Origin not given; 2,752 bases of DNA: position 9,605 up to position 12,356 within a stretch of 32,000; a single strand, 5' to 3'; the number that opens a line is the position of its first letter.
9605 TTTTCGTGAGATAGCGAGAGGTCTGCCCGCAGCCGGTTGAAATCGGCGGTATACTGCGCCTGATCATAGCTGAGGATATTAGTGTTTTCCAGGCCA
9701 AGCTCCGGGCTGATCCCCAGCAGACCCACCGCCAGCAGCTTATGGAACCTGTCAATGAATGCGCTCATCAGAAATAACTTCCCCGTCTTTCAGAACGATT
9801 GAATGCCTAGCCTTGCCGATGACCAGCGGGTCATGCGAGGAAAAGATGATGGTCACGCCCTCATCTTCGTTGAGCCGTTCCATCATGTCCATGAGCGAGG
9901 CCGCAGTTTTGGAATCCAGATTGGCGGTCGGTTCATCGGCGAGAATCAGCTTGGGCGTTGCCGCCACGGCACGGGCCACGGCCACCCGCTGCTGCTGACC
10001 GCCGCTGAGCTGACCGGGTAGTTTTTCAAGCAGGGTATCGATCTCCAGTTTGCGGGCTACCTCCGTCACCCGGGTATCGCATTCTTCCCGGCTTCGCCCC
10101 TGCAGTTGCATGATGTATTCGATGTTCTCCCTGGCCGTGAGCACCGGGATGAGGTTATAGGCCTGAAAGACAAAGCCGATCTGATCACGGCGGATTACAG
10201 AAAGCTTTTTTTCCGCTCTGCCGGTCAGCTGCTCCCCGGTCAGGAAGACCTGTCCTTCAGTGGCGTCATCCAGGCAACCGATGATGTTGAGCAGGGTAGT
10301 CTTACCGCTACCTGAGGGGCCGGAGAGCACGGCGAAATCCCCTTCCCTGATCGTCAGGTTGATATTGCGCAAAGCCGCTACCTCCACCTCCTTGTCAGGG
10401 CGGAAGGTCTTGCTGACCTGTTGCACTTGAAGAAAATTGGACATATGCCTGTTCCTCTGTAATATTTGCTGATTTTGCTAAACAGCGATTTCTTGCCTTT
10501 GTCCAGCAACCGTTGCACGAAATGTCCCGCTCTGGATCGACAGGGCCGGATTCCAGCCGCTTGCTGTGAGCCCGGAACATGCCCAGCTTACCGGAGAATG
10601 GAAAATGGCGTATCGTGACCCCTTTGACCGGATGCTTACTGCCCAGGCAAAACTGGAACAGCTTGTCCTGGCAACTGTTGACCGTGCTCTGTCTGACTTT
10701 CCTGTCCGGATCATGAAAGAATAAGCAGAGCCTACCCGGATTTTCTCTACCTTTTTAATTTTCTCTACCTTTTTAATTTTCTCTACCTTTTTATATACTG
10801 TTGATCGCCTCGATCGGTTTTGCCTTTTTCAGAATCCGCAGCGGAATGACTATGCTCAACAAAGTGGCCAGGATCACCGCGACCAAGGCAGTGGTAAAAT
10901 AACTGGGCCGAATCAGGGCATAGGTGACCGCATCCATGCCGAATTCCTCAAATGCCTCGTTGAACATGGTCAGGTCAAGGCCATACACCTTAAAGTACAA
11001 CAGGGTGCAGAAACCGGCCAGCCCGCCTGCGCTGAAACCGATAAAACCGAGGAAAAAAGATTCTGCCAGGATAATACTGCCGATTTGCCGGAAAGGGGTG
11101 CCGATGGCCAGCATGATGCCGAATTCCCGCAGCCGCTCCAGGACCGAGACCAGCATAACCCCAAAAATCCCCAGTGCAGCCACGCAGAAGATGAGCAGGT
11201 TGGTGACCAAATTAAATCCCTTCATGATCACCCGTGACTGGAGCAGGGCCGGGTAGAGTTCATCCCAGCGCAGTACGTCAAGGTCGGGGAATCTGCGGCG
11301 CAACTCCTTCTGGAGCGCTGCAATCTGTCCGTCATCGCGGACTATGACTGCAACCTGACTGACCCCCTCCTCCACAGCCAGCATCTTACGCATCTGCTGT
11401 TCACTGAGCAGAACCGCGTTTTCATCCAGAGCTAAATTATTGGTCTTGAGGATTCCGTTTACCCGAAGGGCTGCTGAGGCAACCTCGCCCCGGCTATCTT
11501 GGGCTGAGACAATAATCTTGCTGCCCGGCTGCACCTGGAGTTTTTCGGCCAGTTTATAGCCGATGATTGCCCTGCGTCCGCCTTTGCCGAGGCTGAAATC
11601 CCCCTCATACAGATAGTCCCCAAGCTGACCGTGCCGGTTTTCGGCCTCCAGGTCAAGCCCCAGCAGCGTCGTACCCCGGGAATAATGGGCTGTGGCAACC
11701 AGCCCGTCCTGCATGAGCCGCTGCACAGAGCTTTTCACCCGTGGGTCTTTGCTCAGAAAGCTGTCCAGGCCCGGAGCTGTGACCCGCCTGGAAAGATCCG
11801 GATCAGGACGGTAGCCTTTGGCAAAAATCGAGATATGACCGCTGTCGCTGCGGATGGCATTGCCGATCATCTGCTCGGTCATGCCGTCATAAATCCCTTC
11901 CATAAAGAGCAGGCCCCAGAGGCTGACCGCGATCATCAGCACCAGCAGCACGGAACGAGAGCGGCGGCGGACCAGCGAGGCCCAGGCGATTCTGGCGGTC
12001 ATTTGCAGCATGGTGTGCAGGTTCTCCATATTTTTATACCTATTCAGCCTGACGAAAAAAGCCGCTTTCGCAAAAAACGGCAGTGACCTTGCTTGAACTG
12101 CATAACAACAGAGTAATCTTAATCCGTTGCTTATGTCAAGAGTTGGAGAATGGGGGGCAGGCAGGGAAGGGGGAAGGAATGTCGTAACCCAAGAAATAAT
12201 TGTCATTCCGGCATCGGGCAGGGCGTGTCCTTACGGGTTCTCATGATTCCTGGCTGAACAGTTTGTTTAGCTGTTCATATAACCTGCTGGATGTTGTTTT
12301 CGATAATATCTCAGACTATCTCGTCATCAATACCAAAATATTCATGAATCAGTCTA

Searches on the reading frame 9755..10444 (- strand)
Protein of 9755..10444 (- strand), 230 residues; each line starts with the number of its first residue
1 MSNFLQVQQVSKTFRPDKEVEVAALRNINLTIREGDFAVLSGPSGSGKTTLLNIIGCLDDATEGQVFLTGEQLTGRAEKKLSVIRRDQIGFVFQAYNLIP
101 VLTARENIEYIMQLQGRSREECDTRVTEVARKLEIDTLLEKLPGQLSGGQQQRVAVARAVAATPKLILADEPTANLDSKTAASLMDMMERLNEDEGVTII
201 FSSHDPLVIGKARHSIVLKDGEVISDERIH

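Call 60: search_protein_families(library=pfam, max_evalue=0.0001, proteins=[window:9755-10444:-])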
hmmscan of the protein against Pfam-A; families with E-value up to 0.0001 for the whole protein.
window:9755-10444:- (230 aa): 3 families
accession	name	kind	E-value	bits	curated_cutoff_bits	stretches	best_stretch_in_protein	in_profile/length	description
PF00005.33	ABC_tran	-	4.1e-33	115.3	25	1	25-174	1-137/137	ABC transporter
PF13304.12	AAA_21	-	4.2e-12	47.2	27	1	146-209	238-303/304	AAA domain, putative AbiEii toxin, Type IV TA system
PF02463.25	SMC_N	-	9.9e-06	25.6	40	1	34-211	23-204/220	RecF/RecN/SMC N terminal domain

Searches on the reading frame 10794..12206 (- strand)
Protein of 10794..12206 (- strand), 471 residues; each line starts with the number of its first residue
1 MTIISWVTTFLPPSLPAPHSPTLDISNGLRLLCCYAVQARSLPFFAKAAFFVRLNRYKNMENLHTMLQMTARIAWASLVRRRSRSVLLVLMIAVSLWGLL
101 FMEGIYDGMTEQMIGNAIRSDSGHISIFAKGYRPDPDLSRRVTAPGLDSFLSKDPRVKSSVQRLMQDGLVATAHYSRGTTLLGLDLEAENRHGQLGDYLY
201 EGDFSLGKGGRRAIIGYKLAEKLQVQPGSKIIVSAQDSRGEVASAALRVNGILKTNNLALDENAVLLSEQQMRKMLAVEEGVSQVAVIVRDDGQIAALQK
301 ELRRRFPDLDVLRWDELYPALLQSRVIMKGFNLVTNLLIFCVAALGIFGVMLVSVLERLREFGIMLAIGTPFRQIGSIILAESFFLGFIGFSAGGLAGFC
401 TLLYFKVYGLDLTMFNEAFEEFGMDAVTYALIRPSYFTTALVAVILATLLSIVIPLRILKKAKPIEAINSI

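Call 60: search_protein_families(library=pfam, max_evalue=0.0001, proteins=[window:10794-12206:-])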
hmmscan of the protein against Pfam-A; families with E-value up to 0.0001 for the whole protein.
window:10794-12206:- (471 aa): 2 families
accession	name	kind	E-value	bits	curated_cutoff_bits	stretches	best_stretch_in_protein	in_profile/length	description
PF02687.27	FtsX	-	5.9e-14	52.6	25.5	1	337-464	5-120/120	FtsX-like permease C-terminal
PF12704.14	MacB_PCD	-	5.8e-12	46.8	27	1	85-304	1-206/207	MacB-like periplasmic core domain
